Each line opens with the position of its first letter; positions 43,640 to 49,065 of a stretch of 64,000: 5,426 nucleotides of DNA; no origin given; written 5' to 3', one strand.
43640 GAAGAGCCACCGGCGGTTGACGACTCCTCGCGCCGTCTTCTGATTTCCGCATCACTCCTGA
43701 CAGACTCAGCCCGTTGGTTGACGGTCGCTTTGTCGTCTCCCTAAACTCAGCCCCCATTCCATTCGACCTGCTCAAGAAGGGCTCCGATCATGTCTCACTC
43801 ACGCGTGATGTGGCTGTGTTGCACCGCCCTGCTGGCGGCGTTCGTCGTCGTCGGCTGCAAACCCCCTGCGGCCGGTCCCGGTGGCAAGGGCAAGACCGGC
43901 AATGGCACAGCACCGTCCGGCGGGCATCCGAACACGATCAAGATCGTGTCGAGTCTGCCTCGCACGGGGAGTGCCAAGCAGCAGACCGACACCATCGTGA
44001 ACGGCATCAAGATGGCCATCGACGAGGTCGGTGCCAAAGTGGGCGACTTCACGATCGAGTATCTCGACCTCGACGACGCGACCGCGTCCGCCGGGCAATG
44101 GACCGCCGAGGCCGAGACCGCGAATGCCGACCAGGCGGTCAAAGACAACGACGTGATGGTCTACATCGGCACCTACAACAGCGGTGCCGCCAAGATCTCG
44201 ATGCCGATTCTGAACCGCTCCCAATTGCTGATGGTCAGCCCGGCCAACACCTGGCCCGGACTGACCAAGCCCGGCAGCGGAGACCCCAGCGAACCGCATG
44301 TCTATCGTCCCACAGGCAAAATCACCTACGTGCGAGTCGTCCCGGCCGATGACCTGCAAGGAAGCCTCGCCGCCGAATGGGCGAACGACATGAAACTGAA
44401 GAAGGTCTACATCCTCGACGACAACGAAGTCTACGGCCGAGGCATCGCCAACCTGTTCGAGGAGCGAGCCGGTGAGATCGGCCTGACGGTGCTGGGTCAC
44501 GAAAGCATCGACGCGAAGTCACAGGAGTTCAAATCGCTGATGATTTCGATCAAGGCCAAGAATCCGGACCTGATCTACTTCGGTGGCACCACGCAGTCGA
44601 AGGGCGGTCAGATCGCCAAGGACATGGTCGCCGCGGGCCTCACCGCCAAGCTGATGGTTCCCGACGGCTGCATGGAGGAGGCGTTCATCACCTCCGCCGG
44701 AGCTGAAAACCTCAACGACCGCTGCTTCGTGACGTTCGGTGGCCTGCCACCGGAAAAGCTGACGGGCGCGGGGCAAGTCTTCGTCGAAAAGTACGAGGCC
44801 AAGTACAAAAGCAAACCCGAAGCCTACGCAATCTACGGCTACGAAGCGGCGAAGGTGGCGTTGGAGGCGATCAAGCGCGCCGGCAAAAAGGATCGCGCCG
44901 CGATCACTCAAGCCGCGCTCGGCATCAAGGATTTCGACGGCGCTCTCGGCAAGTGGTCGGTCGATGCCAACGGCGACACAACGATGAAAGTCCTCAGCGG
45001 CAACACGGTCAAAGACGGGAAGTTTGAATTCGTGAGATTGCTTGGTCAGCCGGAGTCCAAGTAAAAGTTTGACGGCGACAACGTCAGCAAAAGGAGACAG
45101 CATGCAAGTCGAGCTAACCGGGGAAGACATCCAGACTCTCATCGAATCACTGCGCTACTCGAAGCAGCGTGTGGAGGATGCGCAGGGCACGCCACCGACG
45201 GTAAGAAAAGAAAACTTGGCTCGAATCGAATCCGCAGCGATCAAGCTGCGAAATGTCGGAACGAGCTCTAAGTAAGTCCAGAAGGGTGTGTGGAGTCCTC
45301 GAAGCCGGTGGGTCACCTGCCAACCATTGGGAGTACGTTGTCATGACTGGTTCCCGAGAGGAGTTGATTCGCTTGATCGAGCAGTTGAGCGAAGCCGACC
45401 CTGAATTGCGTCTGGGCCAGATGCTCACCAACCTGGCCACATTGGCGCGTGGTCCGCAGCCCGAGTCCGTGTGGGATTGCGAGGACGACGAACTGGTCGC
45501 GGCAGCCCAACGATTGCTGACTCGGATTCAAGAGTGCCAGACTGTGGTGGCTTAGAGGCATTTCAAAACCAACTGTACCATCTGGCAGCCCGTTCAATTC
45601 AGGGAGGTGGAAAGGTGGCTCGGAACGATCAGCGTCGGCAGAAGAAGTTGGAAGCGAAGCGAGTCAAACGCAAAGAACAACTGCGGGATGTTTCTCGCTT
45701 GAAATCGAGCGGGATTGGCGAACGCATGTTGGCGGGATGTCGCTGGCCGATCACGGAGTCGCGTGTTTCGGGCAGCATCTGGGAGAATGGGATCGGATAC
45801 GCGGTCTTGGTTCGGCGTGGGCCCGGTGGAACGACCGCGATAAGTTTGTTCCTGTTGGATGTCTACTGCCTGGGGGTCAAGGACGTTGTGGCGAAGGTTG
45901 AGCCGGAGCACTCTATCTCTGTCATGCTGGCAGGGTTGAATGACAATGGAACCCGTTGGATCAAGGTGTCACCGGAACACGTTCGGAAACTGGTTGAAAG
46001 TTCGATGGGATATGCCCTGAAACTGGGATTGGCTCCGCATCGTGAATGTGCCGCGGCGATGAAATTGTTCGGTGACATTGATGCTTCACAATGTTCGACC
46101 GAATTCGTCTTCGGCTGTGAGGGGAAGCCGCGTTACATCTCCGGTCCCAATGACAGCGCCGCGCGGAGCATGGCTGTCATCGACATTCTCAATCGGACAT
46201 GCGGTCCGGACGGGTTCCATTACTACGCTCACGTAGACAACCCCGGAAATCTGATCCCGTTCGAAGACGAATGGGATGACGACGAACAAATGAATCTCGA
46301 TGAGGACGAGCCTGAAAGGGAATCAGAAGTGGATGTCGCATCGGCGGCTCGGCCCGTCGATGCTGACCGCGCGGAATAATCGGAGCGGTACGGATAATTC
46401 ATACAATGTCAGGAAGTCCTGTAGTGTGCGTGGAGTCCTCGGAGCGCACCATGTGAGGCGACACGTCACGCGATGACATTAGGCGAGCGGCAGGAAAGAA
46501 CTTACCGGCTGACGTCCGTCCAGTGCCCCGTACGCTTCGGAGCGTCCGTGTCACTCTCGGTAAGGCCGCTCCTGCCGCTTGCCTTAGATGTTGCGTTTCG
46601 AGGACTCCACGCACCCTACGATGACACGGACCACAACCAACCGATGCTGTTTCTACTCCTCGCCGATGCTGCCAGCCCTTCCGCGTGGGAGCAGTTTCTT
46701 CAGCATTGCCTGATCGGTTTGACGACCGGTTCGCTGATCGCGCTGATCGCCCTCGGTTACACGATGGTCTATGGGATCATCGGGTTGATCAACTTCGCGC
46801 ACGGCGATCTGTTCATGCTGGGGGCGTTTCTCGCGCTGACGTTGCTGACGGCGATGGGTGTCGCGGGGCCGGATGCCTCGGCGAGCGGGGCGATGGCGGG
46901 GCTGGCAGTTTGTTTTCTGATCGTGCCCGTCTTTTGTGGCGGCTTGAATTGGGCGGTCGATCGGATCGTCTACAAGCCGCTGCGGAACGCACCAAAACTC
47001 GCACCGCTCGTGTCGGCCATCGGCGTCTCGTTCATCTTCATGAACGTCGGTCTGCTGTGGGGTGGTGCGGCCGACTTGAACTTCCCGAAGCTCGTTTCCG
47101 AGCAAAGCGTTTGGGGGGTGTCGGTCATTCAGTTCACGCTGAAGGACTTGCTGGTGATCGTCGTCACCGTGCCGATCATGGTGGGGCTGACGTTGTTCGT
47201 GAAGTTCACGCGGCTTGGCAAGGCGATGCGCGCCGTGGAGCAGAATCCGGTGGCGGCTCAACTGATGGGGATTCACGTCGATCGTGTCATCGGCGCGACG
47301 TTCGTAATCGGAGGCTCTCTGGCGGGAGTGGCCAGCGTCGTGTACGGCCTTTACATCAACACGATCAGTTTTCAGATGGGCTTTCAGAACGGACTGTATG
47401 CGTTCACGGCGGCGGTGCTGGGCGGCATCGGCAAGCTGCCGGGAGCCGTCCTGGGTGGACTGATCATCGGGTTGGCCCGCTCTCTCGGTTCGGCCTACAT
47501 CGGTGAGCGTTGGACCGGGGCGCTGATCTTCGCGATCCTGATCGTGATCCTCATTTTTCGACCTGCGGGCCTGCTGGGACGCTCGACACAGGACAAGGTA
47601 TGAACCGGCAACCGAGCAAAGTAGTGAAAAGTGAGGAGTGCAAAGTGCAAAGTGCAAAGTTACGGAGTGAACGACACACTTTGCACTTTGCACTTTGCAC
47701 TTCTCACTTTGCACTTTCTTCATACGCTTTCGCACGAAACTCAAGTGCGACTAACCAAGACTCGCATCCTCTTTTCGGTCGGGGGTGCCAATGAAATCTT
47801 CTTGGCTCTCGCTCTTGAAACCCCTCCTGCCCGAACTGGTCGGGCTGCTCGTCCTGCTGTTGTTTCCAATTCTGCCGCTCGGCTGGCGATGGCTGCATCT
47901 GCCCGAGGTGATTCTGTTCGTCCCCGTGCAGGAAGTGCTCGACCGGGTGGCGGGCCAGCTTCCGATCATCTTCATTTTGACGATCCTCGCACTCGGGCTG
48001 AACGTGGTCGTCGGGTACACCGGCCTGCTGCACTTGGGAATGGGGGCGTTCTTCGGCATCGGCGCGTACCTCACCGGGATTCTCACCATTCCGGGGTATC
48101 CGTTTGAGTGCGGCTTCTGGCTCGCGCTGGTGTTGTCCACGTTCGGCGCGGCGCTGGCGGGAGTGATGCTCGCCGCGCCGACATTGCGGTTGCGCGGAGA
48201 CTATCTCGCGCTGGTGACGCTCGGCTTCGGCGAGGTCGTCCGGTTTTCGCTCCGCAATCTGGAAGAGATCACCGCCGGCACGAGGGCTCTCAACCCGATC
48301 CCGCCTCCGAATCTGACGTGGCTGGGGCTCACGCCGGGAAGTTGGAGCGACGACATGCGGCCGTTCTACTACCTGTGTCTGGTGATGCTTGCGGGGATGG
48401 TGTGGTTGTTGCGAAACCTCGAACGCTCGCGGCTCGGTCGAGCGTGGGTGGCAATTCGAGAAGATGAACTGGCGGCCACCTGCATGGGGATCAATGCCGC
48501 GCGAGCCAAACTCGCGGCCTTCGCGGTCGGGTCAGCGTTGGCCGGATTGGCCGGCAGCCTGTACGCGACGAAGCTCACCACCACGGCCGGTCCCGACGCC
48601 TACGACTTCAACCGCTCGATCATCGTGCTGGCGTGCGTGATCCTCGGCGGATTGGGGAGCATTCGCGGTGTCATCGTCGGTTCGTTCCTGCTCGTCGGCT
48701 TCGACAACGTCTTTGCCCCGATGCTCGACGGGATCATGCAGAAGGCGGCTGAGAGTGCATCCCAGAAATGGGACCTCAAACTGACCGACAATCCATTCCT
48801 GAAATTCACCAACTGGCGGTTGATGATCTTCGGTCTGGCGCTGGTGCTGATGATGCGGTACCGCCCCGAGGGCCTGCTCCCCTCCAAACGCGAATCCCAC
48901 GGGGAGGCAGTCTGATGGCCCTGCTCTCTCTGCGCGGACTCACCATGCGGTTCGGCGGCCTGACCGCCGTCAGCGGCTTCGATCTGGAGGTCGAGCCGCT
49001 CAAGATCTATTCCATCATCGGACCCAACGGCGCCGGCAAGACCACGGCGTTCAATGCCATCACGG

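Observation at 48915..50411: ABC ATPase (LivG) carrying a membrane-spanning EF-hand insertion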

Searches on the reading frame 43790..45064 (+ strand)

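Call 34: search_protein_families(library=pfam, proteins=[window:43790-45064:+], max_evalue=0.001)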
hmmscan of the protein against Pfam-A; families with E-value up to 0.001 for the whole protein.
window:43790-45064:+ (424 aa): 3 families
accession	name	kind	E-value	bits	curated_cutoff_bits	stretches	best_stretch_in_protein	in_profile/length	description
PF13458.12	Peripla_BP_6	-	2.5e-39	136.4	31.7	1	49-398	1-329/343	Periplasmic binding protein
PF13433.12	Peripla_BP_5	-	3.5e-15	56.4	27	1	180-416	112-346/363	Periplasmic binding protein domain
PF01094.35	ANF_receptor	-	1.2e-10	41.5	25.4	1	73-264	6-183/353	Receptor family ligand binding region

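Call 73: search_protein_families(library=ncbifam, proteins=[window:43790-45064:+], max_evalue=0.00001)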
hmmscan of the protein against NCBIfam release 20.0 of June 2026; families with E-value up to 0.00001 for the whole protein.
window:43790-45064:+ (424 aa): 2 families
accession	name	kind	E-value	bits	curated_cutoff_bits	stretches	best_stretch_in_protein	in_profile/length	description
NF011933.0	PRK15404.1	subfamily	4.1e-31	108.4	477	1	48-397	25-350/370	high-affinity branched-chain amino acid ABC transporter substrate-binding protein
TIGR03407.1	urea_ABC_UrtA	exception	2.2e-14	53.2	492.75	1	66-415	17-348/361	urea ABC transporter substrate-binding protein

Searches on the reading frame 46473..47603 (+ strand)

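Call 34: search_protein_families(library=pfam, proteins=[window:46473-47603:+], max_evalue=0.001)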
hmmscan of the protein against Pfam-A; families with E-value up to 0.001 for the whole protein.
window:46473-47603:+ (376 aa): 1 family
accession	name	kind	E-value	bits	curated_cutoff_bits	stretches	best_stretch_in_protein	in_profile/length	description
PF02653.21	BPD_transp_2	-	2.1e-44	152.1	26.8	1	81-360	4-269/269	Branched-chain amino acid transport system / permease component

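Call 73: search_protein_families(library=ncbifam, proteins=[window:46473-47603:+], max_evalue=0.00001)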
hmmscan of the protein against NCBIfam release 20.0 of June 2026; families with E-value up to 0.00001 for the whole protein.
window:46473-47603:+ (376 aa): 7 families
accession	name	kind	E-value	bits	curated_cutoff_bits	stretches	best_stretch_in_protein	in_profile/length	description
NF008011.0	PRK10740.1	equivalog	4.8e-72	243.2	379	1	74-376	7-308/308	high-affinity branched-chain amino acid ABC transporter permease LivH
TIGR03409.1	urea_trans_UrtB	equivalog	3.6e-37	128.6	250.3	1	77-369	2-287/291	urea ABC transporter permease subunit UrtB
TIGR03622.1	urea_t_UrtB_arc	equivalog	1e-19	71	374.25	1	87-370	12-279/284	urea ABC transporter, permease protein UrtB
TIGR03408.1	urea_trans_UrtC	equivalog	6.5e-12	45.8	296.2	1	213-369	154-312/313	urea ABC transporter permease subunit UrtC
NF040906.3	GguB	equivalog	1.6e-09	37.5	450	1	228-335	227-340/375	multiple monosaccharide ABC transporter permease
NF007252.0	PRK09699.1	equivalog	3.2e-06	26.7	396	1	146-335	106-292/326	D-allose ABC transporter permease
NF007067.0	PRK09512.1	equivalog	4.8e-06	26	398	1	235-334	182-287/321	ribose ABC transporter permease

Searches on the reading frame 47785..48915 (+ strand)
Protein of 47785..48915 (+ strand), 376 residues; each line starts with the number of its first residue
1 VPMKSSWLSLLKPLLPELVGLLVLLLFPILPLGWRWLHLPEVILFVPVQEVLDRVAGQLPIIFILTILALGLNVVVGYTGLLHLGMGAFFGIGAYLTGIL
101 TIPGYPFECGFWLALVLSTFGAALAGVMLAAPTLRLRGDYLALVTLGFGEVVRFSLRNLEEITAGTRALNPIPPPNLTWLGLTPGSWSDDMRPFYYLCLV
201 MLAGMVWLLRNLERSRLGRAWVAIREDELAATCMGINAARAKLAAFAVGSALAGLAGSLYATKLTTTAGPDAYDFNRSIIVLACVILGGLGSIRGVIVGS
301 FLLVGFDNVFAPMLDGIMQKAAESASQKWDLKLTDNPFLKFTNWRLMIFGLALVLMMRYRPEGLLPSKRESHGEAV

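Call 34: search_protein_families(library=pfam, proteins=[window:47785-48915:+], max_evalue=0.001)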
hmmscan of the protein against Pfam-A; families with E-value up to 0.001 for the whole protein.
window:47785-48915:+ (376 aa): 1 family
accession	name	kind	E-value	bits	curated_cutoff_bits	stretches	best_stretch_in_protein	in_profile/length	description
PF02653.21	BPD_transp_2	-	1.2e-45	156.2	26.8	1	62-356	9-268/269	Branched-chain amino acid transport system / permease component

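Call 73: search_protein_families(library=ncbifam, proteins=[window:47785-48915:+], max_evalue=0.00001)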
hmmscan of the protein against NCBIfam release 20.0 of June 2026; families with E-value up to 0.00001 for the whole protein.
window:47785-48915:+ (376 aa): 12 families
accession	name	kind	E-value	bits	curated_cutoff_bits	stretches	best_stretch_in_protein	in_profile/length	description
NF008450.0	PRK11301.1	subfamily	4.3e-63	214.2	366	1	61-305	117-374/418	high-affinity branched-chain amino acid ABC transporter permease LivM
TIGR03727.1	urea_t_UrtC_arc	equivalog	1e-27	97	575.55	1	48-303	41-303/369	urea ABC transporter, permease protein UrtC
TIGR03408.1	urea_trans_UrtC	equivalog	3.4e-27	96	296.2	1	111-307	92-280/313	urea ABC transporter permease subunit UrtC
TIGR03409.1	urea_trans_UrtB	equivalog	1e-18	68.1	250.3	1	59-321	8-268/291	urea ABC transporter permease subunit UrtB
TIGR03622.1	urea_t_UrtB_arc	equivalog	1.2e-13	51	374.25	1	64-315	13-253/284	urea ABC transporter, permease protein UrtB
NF008441.0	PRK11285.1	equivalog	4.2e-09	35.9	378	1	200-309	184-297/333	L-arabinose ABC transporter permease AraH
NF011961.0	PRK15432.1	equivalog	6.5e-09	35.5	388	1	64-310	46-279/344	autoinducer 2 ABC transporter permease LsrC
NF040906.3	GguB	equivalog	5.4e-07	29.2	450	1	199-304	228-338/375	multiple monosaccharide ABC transporter permease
NF007014.0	PRK09478.1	equivalog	1.8e-06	27.5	386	1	199-302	190-295/336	galactose/methyl galactoside ABC transporter permease MglC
NF007067.0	PRK09512.1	equivalog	4e-06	26.2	398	1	66-308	57-289/321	ribose ABC transporter permease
NF008011.0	PRK10740.1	equivalog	7.1e-06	25.9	379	0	68-303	25-264/308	high-affinity branched-chain amino acid ABC transporter permease LivH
NF007252.0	PRK09699.1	equivalog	9.9e-06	25.1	396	0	200-306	184-292/326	D-allose ABC transporter permease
